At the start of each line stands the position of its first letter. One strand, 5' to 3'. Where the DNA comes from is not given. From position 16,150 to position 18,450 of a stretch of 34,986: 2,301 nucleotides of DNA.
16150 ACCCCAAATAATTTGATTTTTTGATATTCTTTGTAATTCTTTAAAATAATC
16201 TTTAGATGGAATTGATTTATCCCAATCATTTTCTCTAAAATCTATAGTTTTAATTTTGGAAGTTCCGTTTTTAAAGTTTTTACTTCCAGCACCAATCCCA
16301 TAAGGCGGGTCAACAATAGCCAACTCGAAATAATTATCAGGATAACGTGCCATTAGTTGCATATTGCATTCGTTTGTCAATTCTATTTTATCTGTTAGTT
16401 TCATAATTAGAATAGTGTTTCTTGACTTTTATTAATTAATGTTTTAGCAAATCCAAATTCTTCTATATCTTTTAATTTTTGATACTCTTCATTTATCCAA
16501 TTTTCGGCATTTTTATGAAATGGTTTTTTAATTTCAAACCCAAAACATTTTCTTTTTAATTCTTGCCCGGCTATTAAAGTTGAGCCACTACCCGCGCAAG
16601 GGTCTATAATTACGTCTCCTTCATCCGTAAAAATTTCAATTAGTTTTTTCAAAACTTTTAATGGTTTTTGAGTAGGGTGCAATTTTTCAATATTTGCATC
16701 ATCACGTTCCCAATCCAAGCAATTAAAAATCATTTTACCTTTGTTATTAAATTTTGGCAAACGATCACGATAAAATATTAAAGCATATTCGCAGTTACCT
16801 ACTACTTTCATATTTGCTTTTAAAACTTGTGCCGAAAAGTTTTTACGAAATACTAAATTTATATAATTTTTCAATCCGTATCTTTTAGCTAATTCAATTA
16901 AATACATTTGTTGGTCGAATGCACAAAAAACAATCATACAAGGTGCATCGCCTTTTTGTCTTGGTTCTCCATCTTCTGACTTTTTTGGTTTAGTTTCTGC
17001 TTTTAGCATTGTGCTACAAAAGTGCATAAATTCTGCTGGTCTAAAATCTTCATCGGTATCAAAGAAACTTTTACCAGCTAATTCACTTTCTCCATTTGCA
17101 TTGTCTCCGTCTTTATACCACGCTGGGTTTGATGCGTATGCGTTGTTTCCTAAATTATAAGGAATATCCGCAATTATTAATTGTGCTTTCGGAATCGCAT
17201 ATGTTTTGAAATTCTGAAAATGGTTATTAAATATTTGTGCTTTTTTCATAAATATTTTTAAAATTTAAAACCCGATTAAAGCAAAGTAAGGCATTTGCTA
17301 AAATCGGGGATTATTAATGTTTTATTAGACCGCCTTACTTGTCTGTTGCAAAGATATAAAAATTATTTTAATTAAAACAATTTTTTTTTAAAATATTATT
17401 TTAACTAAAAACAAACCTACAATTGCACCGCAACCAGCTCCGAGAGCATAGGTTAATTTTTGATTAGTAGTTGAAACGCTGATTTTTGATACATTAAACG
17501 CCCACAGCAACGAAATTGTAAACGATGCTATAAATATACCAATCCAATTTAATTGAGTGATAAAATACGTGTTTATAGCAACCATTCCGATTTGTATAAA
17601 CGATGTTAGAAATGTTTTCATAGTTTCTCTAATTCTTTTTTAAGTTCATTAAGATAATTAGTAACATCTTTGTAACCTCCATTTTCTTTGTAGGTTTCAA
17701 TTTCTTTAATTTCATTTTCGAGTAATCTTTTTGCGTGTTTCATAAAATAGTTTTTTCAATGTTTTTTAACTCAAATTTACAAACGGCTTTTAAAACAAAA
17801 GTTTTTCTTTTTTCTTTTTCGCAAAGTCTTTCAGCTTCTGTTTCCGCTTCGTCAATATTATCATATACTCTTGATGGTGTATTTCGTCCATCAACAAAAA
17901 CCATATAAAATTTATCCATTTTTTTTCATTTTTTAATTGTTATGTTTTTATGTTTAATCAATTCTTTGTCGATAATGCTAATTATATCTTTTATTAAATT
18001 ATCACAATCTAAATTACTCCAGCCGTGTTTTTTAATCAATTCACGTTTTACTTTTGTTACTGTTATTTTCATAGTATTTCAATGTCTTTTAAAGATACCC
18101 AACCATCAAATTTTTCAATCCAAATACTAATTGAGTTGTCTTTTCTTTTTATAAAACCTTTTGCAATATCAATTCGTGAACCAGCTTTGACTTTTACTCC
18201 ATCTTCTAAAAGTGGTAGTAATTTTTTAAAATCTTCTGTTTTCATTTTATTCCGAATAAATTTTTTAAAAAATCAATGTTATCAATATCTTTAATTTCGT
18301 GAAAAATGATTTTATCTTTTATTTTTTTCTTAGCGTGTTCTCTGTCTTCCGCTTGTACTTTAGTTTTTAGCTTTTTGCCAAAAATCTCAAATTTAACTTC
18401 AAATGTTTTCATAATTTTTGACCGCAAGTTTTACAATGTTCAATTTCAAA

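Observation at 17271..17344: Leader C of the same family (tandem methyltransferase operon)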

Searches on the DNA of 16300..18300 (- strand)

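Call 4: search_dna_similar(query=window:16300-18300:-, collection=phages, mode=distant, max_rows=25)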
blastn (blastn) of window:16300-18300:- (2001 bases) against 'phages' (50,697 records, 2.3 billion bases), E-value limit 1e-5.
Records with a match: 108; places in all: 108; records where one place covers at least 80% of the query: 0.
Best place of each record, by identity: 80-90% 33; 60-80% 75.
By first word of the organism name: Streptococcus 49; Flavobacterium 32; Lactococcus 10; Campylobacter 9; Lactobacillus 2; Nonlabens 2; Bacillus 1; Fusobacterium 1; Solobacterium 1; uncultured 1.
By host as written in the record: Flavobacterium sp. LMO9 20; Streptococcus thermophilus 11; Flavobacterium sp. LMO6 10; - 3; Lactococcus cremoris DGCC6073 2; Lactobacillus paracasei 2; Streptococcus pneumoniae 32F/2 2; Streptococcus pneumoniae 24B/2 2; and 53 more.
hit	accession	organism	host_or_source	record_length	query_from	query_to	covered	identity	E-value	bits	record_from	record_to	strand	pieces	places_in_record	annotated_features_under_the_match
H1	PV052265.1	Campylobacter phage CC12667_12684_ph15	Campylobacter coli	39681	1068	1794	36%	69.2%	1e-80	308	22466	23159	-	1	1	DNA methyltransferase | hypothetical protein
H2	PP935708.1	Campylobacter phage vB_CJ12660_3PH123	Campylobacter jejuni NCTC 12660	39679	1068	1794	36%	69.2%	1e-80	308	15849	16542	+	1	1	adenine-specific methyltransferase | hypothetical protein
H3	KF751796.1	Campylobacter phage CJIE4-4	Campylobacter jejuni subsp. jejuni ...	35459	1077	1794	36%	69.3%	3e-80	306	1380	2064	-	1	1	dpnA: modification methylase DpnIIB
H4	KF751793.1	Campylobacter phage CJIE4-1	Campylobacter jejuni subsp. jejuni ...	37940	1077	1794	36%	69.3%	3e-80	306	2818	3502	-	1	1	dpnA: modification methylase DpnIIB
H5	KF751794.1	Campylobacter phage CJIE4-2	Campylobacter jejuni subsp. jejuni ...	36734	1077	1794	36%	69.3%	3e-80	306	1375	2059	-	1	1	dpnA: modification methylase DpnIIB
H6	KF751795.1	Campylobacter phage CJIE4-3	Campylobacter jejuni subsp. jejuni ...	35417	1077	1794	36%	69.3%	3e-80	306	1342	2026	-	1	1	dpnA: modification methylase DpnIIB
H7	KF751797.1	Campylobacter phage CJIE4-5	Campylobacter jejuni subsp. jejuni ...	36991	1077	1794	36%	69.3%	3e-80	306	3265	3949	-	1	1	dpnA: modification methylase DpnIIB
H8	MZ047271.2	Campylobacter phage PC10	Campylobacter jejuni L26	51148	1077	1794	36%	69.3%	3e-80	306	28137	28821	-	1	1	dpnA: modification methylase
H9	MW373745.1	Campylobacter phage CJLB-13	Campylobacter jejuni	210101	1077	1794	36%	69.3%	3e-80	306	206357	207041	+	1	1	record has no annotation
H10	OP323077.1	Lactococcus phage D6890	Lactococcus cremoris DGCC6073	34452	1073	1788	36%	67.7%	9e-56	224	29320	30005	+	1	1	modification methylase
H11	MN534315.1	Lactococcus phage proPhi1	Lactotoccus lactis subsp. cremoris TIFN1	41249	1073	1788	36%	67.5%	4e-54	220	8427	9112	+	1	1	site-specific DNA-methyltransferase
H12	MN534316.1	Lactococcus phage proPhi2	Lactococcus lactis subsp. lactis bv. ...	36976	1073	1788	36%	67.5%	4e-54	220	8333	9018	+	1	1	adenine-specific methyltransferase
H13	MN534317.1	Lactococcus phage proPhi4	Lactococcus lactis subsp. lactis bv. ...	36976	1073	1788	36%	67.5%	4e-54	220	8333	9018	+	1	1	adenine-specific methyltransferase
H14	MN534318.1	Lactococcus phage proPhi5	Lactococcus lactis subsp. cremoris TIFN5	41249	1073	1788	36%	67.5%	4e-54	220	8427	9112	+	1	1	site-specific DNA-methyltransferase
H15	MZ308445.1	Lactococcus phage CAP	Lactococcus lactis subsp. cremoris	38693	1073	1788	36%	67.4%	5e-53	215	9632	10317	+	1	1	site-specific DNA-methyltransferase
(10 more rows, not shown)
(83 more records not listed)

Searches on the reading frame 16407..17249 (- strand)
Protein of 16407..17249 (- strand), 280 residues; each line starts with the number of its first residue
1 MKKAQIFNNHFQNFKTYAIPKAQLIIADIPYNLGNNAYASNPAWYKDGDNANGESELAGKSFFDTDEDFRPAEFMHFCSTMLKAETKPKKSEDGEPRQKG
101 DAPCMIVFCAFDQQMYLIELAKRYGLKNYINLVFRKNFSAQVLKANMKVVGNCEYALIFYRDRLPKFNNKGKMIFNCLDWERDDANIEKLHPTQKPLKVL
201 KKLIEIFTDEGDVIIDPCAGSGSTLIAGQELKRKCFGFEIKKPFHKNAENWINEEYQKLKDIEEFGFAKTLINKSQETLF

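Call 12: search_protein_families(library=pfam, proteins=[window:16407-17249:-], max_evalue=0.01)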
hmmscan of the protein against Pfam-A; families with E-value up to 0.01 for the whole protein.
window:16407-17249:- (280 aa): 2 families
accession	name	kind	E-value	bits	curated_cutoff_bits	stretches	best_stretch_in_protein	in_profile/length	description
PF01555.25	N6_N4_Mtase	-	6.3e-23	82.3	26.7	1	23-249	2-220/221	DNA methylase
PF02384.22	N6_Mtase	-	0.0073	16.1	20.4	0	196-230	31-66/311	N-6 DNA Methylase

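Call 18: find_related_loci(query=window:16407-17249:-, collection=viral_contigs, flank=3000)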
Query window:16407-17249:- (280 aa) in viral_contigs; peptide patterns used: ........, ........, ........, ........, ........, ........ (x = any residue, [..] = any of these).
599 stretches matched a pattern (row limit reached: there are more); 595 encode a relative of the query (tblastn E <= 1e-3); the best 80 are kept; 80 distinct loci.
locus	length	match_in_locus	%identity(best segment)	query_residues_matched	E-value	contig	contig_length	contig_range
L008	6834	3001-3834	91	1-280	1e-174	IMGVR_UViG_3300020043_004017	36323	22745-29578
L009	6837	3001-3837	90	1-280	2e-174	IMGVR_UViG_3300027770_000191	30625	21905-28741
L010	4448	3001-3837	92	1-280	2e-173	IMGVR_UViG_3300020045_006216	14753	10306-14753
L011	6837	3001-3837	87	1-280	3e-169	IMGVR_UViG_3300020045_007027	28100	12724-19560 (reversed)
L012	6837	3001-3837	88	1-280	4e-168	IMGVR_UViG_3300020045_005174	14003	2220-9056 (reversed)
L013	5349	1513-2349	90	1-280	3e-168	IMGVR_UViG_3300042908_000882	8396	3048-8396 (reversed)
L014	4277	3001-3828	91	4-280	6e-169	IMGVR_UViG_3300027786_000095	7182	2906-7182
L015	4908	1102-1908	90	4-274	6e-168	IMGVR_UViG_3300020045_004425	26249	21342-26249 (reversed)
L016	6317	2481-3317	90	1-280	8e-167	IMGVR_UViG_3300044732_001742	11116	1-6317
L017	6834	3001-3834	87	1-280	4e-165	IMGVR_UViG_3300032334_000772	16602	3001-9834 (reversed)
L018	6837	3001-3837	89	1-280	4e-165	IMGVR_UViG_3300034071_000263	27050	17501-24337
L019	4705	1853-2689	89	1-280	6e-169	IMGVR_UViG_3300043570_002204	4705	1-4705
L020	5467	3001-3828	90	4-280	1e-165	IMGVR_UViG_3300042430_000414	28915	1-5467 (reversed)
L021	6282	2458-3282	87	4-280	1e-164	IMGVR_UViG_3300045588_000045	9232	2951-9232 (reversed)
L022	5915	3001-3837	89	1-280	2e-164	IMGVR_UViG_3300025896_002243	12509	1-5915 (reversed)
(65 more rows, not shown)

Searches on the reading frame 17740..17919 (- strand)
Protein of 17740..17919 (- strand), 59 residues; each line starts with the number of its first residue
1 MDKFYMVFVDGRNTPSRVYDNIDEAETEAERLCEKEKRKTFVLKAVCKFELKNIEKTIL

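Call 33: search_protein_families(library=phrogs, proteins=[window:17740-17919:-], max_evalue=0.001)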
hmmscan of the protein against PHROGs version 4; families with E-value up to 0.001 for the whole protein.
window:17740-17919:- (59 aa): 1 family
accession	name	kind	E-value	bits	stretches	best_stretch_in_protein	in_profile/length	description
phrog_28324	-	unknown function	8.1e-05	23.5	1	5-53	109-159/170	-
